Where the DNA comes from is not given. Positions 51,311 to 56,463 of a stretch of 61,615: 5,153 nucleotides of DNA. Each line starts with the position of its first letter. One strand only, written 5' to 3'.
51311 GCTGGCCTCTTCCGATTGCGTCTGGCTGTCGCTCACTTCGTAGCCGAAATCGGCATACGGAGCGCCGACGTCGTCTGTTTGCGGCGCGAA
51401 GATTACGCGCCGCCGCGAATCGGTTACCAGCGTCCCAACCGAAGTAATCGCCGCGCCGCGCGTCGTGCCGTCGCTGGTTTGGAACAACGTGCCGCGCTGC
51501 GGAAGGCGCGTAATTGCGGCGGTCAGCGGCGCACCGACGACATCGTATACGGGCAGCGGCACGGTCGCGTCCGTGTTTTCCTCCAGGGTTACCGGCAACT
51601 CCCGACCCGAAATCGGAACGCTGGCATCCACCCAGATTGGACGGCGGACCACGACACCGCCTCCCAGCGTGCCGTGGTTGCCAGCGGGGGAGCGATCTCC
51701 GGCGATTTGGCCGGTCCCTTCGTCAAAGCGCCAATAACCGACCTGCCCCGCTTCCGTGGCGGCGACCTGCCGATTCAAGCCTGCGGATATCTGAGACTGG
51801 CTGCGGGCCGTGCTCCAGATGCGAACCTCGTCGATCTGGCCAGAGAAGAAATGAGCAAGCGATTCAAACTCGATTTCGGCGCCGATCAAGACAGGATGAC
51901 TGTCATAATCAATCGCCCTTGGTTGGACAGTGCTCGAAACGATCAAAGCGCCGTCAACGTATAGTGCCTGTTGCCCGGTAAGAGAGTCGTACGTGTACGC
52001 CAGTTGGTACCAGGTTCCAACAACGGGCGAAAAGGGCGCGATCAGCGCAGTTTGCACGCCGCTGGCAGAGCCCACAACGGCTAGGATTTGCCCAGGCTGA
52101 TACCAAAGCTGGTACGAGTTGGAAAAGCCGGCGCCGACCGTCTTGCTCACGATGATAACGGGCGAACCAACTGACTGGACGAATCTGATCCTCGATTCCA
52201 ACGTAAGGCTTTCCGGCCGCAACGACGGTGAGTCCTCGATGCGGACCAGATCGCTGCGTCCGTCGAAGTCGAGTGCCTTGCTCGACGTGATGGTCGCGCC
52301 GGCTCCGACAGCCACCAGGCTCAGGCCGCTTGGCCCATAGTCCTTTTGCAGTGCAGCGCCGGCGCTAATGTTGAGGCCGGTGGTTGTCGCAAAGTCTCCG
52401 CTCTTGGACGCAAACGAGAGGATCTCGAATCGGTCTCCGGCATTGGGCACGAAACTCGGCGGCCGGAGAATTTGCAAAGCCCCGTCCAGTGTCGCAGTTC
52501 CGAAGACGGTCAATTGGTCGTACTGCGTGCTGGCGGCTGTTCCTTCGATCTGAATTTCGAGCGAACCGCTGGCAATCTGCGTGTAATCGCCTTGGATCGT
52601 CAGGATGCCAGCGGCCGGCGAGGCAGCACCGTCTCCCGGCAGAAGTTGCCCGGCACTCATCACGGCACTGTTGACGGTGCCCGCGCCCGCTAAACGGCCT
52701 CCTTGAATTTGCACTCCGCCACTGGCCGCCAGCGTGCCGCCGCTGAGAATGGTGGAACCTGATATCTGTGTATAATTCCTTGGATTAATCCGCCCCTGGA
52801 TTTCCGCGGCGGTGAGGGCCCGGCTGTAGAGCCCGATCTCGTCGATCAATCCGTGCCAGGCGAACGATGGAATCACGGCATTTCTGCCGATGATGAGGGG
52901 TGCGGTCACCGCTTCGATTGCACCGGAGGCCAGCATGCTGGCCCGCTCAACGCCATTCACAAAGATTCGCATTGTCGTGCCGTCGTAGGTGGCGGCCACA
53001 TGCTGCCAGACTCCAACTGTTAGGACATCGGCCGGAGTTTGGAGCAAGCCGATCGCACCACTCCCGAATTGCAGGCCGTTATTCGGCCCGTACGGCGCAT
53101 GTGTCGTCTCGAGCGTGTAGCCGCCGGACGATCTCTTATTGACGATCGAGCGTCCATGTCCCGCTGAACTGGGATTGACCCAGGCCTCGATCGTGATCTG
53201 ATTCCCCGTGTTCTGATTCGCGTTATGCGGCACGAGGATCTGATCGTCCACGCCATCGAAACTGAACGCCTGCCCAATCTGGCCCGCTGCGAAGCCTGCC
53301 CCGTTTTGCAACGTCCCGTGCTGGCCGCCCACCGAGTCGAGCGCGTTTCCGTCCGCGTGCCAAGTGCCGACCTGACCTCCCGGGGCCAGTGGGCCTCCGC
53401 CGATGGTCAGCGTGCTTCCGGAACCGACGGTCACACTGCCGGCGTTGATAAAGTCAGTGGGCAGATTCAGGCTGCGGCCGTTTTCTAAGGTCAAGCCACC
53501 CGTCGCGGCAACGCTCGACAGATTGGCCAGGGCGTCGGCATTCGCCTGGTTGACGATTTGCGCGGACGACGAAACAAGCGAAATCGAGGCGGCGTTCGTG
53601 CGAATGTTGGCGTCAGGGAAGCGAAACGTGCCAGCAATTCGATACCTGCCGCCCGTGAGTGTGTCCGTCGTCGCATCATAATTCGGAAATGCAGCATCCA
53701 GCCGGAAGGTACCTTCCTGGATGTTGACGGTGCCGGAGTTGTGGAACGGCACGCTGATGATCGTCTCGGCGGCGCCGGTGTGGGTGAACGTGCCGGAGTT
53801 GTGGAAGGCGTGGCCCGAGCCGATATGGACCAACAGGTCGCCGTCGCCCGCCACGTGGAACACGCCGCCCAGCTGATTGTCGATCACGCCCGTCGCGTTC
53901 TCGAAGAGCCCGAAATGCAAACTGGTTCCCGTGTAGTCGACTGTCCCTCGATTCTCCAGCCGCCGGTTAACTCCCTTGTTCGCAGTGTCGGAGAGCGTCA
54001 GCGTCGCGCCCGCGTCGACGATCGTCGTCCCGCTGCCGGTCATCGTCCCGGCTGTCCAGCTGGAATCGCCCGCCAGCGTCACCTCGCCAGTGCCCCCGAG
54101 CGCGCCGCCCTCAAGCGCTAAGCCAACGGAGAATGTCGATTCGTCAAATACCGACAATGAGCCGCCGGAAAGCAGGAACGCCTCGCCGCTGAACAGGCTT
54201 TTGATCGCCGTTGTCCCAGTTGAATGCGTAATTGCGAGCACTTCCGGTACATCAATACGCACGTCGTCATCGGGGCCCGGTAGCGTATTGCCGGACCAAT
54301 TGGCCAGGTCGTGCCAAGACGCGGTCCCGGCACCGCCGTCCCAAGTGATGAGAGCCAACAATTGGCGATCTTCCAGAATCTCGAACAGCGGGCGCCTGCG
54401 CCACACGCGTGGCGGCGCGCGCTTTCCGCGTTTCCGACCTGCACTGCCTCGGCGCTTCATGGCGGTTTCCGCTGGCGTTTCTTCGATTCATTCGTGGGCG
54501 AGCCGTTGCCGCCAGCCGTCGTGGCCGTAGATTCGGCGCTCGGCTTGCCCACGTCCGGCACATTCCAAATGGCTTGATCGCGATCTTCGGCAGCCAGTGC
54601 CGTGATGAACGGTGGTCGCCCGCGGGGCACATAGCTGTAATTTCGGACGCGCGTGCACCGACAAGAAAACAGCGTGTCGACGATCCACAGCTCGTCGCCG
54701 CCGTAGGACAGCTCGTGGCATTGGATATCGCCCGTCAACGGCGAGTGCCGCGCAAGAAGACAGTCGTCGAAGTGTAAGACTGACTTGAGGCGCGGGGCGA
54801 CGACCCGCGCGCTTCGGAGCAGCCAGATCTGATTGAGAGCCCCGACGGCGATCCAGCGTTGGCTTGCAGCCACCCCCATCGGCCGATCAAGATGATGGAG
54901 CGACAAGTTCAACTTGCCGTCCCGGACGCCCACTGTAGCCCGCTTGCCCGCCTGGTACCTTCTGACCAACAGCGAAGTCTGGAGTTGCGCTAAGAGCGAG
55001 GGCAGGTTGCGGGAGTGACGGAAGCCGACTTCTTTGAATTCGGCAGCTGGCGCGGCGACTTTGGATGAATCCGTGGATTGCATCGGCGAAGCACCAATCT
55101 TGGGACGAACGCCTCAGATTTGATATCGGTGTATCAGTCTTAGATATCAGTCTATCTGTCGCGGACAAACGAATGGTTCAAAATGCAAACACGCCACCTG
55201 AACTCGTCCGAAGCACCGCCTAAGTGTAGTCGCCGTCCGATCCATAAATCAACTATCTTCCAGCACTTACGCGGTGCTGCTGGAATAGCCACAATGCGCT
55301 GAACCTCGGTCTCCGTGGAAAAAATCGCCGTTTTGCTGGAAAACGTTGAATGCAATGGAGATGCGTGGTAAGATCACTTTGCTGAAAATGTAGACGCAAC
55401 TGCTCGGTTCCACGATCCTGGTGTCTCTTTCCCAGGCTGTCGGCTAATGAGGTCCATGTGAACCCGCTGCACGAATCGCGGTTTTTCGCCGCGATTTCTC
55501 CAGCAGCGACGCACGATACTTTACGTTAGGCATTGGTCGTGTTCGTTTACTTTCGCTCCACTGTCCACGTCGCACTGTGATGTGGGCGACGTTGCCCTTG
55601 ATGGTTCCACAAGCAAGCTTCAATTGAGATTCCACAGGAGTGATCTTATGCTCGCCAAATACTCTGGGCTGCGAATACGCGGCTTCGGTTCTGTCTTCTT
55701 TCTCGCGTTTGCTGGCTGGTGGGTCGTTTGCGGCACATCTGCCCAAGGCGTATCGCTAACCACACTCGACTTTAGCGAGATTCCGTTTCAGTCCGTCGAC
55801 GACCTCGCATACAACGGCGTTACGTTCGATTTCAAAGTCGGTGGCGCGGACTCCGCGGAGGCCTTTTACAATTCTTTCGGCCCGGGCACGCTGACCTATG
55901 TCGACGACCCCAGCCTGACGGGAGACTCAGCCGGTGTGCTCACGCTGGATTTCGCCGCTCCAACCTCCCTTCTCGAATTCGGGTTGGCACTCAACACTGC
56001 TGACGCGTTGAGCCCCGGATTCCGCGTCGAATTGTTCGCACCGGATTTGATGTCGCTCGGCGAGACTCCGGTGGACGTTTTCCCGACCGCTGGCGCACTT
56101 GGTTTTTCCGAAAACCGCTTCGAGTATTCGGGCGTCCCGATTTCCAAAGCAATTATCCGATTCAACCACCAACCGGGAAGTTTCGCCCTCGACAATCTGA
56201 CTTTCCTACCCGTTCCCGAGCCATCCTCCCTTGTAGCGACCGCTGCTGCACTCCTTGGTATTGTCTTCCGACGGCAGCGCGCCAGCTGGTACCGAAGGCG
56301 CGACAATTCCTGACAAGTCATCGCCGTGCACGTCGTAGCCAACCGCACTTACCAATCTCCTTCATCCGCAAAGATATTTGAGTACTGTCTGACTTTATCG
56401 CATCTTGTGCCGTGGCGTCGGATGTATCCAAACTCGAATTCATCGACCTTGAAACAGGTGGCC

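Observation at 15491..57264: A 19-nt exact (21/22) direct repeat of the tRNA-Val 3' end brackets a ~41.7-kb segment that includes the giant gene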

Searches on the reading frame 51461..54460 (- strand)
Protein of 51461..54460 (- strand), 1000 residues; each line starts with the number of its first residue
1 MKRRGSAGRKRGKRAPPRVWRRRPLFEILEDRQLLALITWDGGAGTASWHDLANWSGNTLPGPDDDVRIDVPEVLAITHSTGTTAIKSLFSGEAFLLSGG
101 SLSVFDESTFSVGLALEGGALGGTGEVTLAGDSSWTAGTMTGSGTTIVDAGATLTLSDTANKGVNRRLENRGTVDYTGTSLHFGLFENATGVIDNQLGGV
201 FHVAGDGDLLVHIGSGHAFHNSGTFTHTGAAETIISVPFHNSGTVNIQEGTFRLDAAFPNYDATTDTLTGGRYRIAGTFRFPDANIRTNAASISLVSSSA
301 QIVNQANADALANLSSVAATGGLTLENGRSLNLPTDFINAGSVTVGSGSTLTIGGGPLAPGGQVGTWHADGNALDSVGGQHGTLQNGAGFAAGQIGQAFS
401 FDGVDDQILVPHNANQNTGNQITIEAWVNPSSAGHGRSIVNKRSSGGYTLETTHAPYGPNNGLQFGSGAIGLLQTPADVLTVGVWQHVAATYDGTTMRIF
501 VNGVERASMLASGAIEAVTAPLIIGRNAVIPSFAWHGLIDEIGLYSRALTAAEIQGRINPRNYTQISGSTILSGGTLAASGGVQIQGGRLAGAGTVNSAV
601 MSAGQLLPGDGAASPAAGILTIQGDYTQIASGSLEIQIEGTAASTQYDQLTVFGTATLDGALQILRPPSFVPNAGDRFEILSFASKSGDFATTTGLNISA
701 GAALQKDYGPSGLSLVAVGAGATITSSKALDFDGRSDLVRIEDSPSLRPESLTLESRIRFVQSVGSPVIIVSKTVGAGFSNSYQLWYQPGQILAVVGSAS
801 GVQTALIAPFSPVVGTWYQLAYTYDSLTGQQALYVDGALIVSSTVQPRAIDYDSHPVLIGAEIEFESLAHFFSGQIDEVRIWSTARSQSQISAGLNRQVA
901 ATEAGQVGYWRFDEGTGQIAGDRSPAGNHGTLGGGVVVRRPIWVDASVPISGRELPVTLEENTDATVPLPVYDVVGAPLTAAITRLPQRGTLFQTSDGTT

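Call 79: find_homologous_proteins(query=window:51461-54460:-, max_evalue=1e-20)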
Query window:51461-54460:- (1000 aa): 297 proteins with E <= 1e-20 among 8000 candidates; the best 120 are listed.
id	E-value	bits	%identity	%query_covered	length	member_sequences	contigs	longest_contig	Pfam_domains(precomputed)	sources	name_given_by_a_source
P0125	6.3e-197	675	40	28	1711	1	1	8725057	-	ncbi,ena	-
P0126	5.8e-143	496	42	24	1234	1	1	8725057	-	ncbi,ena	-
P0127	5.5e-140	486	46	15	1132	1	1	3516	PF17892.8,PF05345.19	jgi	jgi:hypothetical protein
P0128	2.8e-135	471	61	20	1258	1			PF07953.21,PF00354.25,PF13385.14,PF02973.23,PF02210.32,PF00054.31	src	-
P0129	2.2e-134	468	38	31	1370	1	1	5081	-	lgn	-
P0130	1.1e-130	456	45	16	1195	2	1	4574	-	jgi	jgi:hypothetical protein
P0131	1.5e-126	442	34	23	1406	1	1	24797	PF07679.23,PF13895.13,PF07686.24,PF07953.21,PF13927.13,PF13385.14,PF00047.32,PF02973.23,PF02210.32,PF00054.31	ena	-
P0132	1.1e-125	439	34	37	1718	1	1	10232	PF13385.14,PF02210.32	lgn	-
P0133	1.5e-123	432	31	36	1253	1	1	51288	-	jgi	jgi:hypothetical protein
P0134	4.9e-121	424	63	20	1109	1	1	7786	PF07953.21,PF02494.23,PF00354.25,PF13385.14,PF02973.23,PF02210.32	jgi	jgi:hypothetical protein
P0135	1.2e-117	412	52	20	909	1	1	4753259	PF07953.21,PF00354.25,PF13385.14,PF02973.23,PF13620.13,PF02210.32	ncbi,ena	-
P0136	2.4e-117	411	38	20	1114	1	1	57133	PF07953.21,PF13385.14,PF02973.23,PF13620.13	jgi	jgi:Concanavalin A-like lectin/glucanases superfamily/Carboxypeptidase regulatory-like domain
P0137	1.0e-112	396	46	20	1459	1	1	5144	PF01839.30,PF00354.25,PF13517.13,PF13385.14,PF02973.23,PF02210.32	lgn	-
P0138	2.5e-104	368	40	17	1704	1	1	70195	PF07679.23,PF00354.25,PF13927.13,PF13385.14,PF18998.7,PF02973.23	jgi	jgi:hypothetical protein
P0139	3.2e-101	358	64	19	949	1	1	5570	PF13385.14,PF02973.23,PF02210.32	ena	-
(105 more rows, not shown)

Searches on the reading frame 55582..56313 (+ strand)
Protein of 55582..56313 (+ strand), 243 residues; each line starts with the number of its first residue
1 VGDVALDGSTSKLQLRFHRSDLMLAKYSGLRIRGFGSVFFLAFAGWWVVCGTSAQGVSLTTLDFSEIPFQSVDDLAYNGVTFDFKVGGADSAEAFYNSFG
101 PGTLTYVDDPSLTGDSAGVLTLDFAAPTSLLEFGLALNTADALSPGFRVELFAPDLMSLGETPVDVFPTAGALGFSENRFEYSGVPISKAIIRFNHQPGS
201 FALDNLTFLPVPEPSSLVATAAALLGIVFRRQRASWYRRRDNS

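Call 10: search_protein_families(library=pfam, proteins=[window:55582-56313:+], max_evalue=0.01)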
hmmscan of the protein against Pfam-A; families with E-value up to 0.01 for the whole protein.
window:55582-56313:+ (243 aa): 1 family
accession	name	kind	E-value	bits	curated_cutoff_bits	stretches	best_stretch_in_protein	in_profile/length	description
PF07589.16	PEP-CTERM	-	0.00077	19.9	20.7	1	210-231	1-23/24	PEP-CTERM motif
